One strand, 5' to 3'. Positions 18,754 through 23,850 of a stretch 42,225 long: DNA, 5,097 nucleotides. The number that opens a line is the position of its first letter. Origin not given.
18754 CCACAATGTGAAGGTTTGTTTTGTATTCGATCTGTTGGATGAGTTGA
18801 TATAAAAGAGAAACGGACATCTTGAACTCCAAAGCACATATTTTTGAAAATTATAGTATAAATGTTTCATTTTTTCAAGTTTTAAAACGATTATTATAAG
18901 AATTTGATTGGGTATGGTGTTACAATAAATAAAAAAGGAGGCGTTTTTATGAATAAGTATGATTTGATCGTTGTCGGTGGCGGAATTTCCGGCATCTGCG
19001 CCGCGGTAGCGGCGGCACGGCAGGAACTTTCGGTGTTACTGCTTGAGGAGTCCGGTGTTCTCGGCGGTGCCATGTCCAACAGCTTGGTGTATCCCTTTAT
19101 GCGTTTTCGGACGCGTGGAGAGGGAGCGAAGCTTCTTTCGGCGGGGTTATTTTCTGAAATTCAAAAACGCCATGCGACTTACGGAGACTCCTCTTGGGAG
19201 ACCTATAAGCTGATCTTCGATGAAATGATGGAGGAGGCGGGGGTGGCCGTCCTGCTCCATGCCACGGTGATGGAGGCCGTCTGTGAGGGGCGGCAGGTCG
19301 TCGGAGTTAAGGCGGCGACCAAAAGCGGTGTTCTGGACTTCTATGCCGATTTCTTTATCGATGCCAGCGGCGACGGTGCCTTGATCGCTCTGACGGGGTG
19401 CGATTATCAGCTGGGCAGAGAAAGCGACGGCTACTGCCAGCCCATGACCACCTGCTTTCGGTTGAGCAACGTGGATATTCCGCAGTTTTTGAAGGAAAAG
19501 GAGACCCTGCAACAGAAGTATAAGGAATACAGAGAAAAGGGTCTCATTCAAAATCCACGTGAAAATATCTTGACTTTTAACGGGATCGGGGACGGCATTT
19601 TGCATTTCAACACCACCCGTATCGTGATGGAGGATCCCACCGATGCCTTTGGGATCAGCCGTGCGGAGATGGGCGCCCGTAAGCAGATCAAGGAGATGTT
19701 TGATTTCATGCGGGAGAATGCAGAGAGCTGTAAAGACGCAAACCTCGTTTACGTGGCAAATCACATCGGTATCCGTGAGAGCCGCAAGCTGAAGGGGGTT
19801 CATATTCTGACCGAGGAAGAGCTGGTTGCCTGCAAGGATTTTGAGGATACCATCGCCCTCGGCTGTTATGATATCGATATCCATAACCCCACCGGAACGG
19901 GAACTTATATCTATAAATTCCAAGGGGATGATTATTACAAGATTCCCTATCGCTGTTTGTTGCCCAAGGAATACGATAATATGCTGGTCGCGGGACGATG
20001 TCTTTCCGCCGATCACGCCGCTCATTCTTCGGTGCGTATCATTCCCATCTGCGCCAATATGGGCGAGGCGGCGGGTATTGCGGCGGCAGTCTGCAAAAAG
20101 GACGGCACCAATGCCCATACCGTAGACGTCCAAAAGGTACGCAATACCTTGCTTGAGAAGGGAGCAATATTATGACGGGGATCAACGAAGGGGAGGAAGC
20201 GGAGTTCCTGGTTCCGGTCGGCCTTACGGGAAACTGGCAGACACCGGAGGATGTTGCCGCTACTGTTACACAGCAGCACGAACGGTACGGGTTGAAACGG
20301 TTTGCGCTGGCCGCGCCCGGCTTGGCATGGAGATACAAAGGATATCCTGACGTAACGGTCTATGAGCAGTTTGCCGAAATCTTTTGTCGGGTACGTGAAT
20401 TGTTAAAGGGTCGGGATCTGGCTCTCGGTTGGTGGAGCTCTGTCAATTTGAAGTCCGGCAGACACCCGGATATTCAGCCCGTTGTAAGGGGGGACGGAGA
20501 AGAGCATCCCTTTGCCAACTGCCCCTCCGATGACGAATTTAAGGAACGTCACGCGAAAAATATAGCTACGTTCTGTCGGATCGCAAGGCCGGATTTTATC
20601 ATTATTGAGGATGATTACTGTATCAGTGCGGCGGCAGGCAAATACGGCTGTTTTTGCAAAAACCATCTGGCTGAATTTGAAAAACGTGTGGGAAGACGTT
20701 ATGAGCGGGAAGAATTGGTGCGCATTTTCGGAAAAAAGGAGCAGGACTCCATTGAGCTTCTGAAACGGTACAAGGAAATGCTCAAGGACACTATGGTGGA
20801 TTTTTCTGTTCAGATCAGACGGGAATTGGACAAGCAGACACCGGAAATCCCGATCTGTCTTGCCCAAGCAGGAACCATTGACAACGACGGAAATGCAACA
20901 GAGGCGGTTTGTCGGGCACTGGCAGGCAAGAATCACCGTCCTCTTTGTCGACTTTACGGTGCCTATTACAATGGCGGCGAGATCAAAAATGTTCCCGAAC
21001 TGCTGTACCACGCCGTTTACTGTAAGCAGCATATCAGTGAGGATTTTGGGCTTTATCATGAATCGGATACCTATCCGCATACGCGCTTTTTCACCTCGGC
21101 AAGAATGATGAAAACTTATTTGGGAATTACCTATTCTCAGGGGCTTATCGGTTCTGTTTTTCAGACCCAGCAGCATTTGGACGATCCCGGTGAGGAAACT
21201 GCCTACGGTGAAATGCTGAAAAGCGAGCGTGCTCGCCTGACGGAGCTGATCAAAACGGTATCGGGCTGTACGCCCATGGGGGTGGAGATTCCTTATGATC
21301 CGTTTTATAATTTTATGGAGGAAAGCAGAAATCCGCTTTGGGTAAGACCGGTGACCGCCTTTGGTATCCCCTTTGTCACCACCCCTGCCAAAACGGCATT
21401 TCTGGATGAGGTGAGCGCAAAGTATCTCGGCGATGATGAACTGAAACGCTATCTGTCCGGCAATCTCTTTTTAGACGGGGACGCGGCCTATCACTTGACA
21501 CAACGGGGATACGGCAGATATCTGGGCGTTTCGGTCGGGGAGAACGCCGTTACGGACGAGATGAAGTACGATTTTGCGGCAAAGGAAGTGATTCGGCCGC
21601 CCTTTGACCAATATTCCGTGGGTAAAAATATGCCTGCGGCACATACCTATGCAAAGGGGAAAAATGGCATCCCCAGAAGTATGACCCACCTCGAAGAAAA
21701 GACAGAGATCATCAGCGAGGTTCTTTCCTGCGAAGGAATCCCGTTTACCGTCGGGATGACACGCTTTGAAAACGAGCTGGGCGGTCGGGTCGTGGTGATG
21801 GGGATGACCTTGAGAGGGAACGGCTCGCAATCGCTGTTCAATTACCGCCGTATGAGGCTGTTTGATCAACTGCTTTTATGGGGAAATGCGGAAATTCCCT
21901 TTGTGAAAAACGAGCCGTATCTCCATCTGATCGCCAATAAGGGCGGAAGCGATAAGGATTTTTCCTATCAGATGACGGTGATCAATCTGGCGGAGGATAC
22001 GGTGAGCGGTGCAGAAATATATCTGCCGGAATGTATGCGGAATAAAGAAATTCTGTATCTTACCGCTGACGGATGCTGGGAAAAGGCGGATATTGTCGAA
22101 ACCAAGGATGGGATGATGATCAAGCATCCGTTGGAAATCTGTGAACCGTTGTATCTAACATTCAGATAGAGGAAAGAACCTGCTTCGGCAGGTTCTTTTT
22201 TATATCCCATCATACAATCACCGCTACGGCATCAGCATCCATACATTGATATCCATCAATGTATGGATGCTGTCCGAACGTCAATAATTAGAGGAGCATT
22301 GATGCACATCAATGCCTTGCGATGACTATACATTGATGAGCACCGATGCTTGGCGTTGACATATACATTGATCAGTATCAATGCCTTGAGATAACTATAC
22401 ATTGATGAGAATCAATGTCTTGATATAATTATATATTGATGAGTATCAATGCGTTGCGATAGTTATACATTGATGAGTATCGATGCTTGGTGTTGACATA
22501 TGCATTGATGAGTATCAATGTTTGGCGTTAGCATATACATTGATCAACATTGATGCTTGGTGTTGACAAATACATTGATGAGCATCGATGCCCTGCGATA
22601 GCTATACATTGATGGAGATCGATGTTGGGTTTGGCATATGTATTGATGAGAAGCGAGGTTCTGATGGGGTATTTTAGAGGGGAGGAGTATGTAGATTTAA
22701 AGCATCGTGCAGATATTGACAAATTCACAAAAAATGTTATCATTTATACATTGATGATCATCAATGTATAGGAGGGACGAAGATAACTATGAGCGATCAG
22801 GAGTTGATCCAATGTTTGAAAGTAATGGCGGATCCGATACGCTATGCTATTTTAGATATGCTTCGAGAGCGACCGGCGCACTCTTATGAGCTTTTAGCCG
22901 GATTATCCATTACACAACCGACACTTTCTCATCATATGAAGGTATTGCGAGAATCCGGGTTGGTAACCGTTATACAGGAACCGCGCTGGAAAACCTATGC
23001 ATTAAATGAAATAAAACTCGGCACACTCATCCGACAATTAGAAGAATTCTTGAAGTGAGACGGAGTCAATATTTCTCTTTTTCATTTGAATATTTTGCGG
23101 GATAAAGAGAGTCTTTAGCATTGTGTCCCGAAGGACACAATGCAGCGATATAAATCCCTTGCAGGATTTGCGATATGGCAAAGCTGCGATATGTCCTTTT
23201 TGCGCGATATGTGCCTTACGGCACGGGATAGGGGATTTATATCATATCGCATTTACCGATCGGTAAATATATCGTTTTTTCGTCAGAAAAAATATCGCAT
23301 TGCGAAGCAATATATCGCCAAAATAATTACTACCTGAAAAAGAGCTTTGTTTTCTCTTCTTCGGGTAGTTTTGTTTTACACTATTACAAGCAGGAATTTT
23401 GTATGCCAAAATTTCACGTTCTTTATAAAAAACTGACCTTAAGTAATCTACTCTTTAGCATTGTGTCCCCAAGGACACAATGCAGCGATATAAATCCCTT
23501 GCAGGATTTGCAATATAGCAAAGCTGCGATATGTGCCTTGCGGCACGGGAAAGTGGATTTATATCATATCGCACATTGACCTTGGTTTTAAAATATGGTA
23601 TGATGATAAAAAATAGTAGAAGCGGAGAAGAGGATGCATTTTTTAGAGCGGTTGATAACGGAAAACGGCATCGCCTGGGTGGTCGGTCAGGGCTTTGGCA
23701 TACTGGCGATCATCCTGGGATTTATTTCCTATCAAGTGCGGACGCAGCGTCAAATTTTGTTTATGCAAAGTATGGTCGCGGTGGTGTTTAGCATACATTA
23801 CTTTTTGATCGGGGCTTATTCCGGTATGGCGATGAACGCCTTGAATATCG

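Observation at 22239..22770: Thirteen copies of an ArsR-type operator palindrome stacked upstream of the regulator gene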

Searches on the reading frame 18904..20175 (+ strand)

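Call 8: search_protein_families(library=pfam, proteins=[window:18904-20175:+], max_evalue=0.01)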
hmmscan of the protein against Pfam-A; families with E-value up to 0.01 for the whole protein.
window:18904-20175:+ (423 aa): 9 families
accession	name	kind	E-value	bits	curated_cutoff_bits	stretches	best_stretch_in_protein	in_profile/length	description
PF12831.13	FAD_oxidored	-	1.3e-112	377.6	27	1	20-416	1-416/416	FAD dependent oxidoreductase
PF13450.12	NAD_binding_8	-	1e-07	32.5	21.9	1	23-59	1-37/68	NAD(P)-binding Rossmann-like domain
PF01266.30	DAO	-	9e-06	25.9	27.9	1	20-60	1-42/353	FAD dependent oxidoreductase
PF01946.23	Thi4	-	1.3e-05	25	26.2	1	18-135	17-135/235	Thi4 family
PF00890.30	FAD_binding_2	-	2.1e-05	24.3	20.4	1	20-58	1-39/414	FAD binding domain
PF07992.20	Pyr_redox_2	-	6.9e-05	22.8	26.1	1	19-63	1-46/291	Pyridine nucleotide-disulphide oxidoreductase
PF03486.20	HI0933_like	-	0.00019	21.4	50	1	20-54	2-36/244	HI0933-like protein Rossmann domain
PF01134.28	GIDA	-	0.00029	20.4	22.1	1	20-50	1-31/391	Glucose inhibited division protein A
PF00070.33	Pyr_redox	-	0.0037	18.2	22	0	21-53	2-34/82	Pyridine nucleotide-disulphide oxidoreductase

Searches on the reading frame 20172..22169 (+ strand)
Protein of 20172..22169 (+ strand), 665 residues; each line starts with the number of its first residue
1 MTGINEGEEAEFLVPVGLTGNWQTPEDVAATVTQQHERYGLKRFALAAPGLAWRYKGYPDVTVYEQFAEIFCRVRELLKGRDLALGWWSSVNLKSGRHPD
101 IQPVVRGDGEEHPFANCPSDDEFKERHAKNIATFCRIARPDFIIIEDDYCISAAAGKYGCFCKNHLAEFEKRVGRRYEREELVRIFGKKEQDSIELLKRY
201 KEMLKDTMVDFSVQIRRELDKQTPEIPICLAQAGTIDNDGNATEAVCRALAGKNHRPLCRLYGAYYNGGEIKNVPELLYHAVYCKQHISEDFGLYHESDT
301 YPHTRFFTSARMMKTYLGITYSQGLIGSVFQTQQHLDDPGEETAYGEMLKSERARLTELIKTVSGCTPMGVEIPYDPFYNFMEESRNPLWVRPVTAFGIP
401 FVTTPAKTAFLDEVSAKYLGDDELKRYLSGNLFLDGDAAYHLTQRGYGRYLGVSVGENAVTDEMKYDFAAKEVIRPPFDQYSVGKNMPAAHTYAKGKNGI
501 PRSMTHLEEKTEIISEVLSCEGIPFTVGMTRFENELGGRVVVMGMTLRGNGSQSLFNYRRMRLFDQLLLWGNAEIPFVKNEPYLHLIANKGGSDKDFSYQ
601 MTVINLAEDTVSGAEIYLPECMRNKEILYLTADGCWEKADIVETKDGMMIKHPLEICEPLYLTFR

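Call 8: search_protein_families(library=pfam, proteins=[window:20172-22169:+], max_evalue=0.01)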
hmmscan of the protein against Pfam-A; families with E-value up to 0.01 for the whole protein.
window:20172-22169:+ (665 aa): 0 families

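Call 9: search_protein_families(library=ncbifam, proteins=[window:20172-22169:+], max_evalue=0.01)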
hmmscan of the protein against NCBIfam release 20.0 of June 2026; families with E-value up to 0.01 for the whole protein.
window:20172-22169:+ (665 aa): 0 families

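Call 75: find_encoding_contigs(protein=window:20172-22169:+, flank=3000, max_places=6)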
Protein window:20172-22169:+ (665 aa): no gene with exactly this product is on record in the collection.

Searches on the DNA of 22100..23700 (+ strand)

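Call 51: search_rna_families(source=window, start=22100, end=23700, threshold=evalue, max_evalue=1)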
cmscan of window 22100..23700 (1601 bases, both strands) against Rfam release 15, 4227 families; matches with E-value up to 1: 10.
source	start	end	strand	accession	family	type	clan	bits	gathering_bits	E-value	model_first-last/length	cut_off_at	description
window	23483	23558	+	RF01706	Gut-1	Gene; sRNA;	-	32.6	50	0.00045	1-77/77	no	Gut-1 RNA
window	22168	22264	-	RF02449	ncr1015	Gene; sRNA;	-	26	60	0.51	1-121/121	no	Bacillus sRNA ncr1015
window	22101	22198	+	RF02144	rsmX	Gene;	CL00106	24.5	56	0.044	1-114/114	no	rsmX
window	23143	23236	+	RF01706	Gut-1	Gene; sRNA;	-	24.5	50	0.05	1-77/77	no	Gut-1 RNA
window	22286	22361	+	RF04144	MIR9783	Gene; miRNA;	-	21.7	100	0.29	1-95/95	no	MIR9783 microRNA precursor family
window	22209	22294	-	RF01927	MIR1222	Gene; miRNA;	-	21.4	90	0.15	1-134/134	no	MIR1222 microRNA precursor family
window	22233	22272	-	RF04176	mir-3149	Gene; miRNA;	-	21.3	100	0.57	1-83/83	no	mir-3149 microRNA precursor family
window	23264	23329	-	RF01706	Gut-1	Gene; sRNA;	-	20.7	50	0.44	1-77/77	no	Gut-1 RNA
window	22233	22272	+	RF04176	mir-3149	Gene; miRNA;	-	20.7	100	0.83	1-83/83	no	mir-3149 microRNA precursor family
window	23321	23379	+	RF00908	MIR529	Gene; miRNA;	-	19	75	0.34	1-131/131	no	MIR529 microRNA precursor family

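Call 64: search_rna_families(sources=[L001, L002, L003, L010, L013, L014, L020, L012, L017, L030, L036], threshold=gathering)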
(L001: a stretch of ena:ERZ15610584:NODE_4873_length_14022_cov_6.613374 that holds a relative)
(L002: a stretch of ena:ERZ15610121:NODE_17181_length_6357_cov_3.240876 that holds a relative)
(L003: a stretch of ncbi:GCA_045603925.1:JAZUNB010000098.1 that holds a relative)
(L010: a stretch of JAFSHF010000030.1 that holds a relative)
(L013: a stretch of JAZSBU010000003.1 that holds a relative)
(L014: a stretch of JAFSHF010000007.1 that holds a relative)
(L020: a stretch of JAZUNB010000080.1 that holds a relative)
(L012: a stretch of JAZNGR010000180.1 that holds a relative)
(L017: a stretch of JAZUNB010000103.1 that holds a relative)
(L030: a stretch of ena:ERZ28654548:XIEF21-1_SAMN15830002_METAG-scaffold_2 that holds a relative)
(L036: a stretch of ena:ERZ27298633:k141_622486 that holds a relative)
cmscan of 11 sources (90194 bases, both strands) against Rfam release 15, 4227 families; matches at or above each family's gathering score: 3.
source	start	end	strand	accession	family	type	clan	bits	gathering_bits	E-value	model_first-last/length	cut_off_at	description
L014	285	402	+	RF00050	FMN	Cis-reg; riboswitch;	-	103.7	66.2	7.6e-23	1-138/138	no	FMN riboswitch aptamer (RFN element)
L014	1287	1384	+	RF00162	SAM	Cis-reg; riboswitch;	CL00012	81.2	44.4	2e-17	1-108/108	no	SAM riboswitch aptamer (S box leader)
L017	2288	2379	-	RF00504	Glycine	Cis-reg; riboswitch;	CL00125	60.5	32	7e-10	1-94/94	no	Glycine riboswitch aptamer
